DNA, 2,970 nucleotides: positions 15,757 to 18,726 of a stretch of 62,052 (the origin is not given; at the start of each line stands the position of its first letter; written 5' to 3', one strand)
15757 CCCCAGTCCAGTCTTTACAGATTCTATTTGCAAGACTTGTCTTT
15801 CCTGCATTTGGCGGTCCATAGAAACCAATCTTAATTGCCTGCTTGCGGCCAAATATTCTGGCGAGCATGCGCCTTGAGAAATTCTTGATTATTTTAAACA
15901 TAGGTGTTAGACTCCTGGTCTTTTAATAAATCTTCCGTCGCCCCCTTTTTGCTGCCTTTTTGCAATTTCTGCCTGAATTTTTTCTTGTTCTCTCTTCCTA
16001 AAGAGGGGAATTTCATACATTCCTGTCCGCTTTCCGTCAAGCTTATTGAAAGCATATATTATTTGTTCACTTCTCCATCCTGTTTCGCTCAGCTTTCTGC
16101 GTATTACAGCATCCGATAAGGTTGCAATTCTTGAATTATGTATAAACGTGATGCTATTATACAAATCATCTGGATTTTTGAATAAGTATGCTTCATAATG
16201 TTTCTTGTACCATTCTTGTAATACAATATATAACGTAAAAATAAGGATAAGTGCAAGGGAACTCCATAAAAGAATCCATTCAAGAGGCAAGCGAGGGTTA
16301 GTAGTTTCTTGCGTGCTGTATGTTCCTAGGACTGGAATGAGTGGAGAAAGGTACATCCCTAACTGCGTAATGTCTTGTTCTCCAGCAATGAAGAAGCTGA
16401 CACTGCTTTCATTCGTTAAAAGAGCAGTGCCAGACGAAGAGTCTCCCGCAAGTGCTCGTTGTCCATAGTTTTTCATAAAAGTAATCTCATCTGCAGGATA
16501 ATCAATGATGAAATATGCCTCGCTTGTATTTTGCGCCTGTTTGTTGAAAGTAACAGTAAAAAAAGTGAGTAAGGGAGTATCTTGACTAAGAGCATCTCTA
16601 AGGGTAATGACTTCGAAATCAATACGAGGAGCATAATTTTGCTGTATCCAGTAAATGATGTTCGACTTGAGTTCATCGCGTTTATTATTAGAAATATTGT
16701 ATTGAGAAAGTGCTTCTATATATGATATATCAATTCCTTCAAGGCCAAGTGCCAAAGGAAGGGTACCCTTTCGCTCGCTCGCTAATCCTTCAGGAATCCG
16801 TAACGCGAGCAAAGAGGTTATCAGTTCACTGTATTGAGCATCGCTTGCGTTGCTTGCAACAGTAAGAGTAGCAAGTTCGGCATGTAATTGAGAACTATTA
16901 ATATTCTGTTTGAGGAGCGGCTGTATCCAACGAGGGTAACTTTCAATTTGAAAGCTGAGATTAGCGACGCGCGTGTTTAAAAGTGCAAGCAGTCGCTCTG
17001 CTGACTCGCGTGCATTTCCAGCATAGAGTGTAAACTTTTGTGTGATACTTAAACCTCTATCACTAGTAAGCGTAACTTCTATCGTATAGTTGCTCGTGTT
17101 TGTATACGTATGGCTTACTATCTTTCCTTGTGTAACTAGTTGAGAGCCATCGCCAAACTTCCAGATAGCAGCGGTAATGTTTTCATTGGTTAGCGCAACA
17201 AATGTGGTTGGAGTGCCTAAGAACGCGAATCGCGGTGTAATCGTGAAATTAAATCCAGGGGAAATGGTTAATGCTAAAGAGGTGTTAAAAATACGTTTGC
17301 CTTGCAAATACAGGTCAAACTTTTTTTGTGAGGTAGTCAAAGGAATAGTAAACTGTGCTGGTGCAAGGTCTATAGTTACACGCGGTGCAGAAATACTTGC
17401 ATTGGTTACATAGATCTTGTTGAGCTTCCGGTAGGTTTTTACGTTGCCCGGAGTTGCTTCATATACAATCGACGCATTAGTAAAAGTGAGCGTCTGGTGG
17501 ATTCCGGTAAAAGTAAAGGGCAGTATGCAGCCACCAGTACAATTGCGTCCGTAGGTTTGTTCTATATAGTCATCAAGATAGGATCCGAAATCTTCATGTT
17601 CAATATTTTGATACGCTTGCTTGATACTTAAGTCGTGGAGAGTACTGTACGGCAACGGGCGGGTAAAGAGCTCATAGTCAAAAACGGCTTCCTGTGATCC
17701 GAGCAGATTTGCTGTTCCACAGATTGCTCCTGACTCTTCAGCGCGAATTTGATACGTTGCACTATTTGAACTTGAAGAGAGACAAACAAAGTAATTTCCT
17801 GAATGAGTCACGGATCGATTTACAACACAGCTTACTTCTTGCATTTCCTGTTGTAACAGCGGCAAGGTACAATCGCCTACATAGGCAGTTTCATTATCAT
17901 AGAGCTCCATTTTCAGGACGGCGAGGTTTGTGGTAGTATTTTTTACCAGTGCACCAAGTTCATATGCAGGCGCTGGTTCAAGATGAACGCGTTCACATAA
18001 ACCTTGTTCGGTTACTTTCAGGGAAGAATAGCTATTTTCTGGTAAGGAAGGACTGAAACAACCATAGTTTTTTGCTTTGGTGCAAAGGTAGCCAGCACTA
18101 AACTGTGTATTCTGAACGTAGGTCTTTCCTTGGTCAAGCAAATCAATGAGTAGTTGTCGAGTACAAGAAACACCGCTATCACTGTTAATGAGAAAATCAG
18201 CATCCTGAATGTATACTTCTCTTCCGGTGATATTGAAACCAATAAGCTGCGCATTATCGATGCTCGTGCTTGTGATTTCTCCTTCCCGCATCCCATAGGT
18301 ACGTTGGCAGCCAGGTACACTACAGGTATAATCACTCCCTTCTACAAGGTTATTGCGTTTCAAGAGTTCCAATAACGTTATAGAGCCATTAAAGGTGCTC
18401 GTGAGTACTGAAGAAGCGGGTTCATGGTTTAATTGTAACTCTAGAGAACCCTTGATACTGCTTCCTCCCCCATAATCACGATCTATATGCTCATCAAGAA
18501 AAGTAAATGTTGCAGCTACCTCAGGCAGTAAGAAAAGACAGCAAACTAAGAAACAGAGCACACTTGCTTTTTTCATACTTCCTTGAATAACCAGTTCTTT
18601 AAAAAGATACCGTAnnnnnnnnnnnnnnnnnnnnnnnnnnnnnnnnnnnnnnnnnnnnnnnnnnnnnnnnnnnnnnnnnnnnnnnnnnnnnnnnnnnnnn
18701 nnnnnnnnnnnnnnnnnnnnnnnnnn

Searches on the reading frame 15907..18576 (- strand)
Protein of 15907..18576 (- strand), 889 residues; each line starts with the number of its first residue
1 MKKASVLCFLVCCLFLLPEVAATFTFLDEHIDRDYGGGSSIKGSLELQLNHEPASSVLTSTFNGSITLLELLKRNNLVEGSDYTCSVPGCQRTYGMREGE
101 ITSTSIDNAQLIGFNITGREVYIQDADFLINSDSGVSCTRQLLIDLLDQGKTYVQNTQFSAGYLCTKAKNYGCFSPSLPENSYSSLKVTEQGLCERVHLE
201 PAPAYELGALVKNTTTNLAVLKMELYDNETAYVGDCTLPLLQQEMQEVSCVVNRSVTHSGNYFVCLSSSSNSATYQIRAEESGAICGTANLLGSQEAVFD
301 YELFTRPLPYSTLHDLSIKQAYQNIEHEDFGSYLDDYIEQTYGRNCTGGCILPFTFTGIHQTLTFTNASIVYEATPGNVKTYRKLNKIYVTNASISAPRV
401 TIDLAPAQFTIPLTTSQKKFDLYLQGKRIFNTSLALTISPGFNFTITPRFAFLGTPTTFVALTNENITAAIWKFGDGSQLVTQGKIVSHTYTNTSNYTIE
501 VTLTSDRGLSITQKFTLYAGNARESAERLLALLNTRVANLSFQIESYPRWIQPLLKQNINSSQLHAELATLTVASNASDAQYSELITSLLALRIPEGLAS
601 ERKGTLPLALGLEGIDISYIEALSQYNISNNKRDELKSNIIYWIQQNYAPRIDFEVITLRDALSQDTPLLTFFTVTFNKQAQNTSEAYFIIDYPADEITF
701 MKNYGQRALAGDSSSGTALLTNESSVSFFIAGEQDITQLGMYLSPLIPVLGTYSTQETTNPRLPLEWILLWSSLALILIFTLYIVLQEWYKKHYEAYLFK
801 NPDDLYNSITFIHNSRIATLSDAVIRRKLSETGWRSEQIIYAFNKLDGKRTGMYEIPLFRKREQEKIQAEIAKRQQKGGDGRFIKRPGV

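Call 10: search_protein_families(library=pfam, proteins=[window:15907-18576:-], max_evalue=0.01)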
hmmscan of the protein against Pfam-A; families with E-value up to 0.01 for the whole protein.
window:15907-18576:- (889 aa): 2 families
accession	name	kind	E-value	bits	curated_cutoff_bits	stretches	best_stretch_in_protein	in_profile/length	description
PF00801.26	PKD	-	3e-11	43.6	23.5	1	441-513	1-75/80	PKD domain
PF18911.6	PKD_4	-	2.8e-09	37.3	27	1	463-513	30-79/85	PKD domain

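Call 36: search_protein_families(library=ncbifam, proteins=[window:15907-18576:-], max_evalue=1)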
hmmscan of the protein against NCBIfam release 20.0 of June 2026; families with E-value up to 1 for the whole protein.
window:15907-18576:- (889 aa): 2 families
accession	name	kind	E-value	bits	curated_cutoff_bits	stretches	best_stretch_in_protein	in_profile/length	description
TIGR00864.1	PCC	subfamily_domain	0.0055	13.1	1861.4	1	453-503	1411-1459/2700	polycystin cation channel protein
TIGR00179.1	murB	equivalog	0.17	11.1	144.5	1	104-136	227-259/290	UDP-N-acetylmuramate dehydrogenase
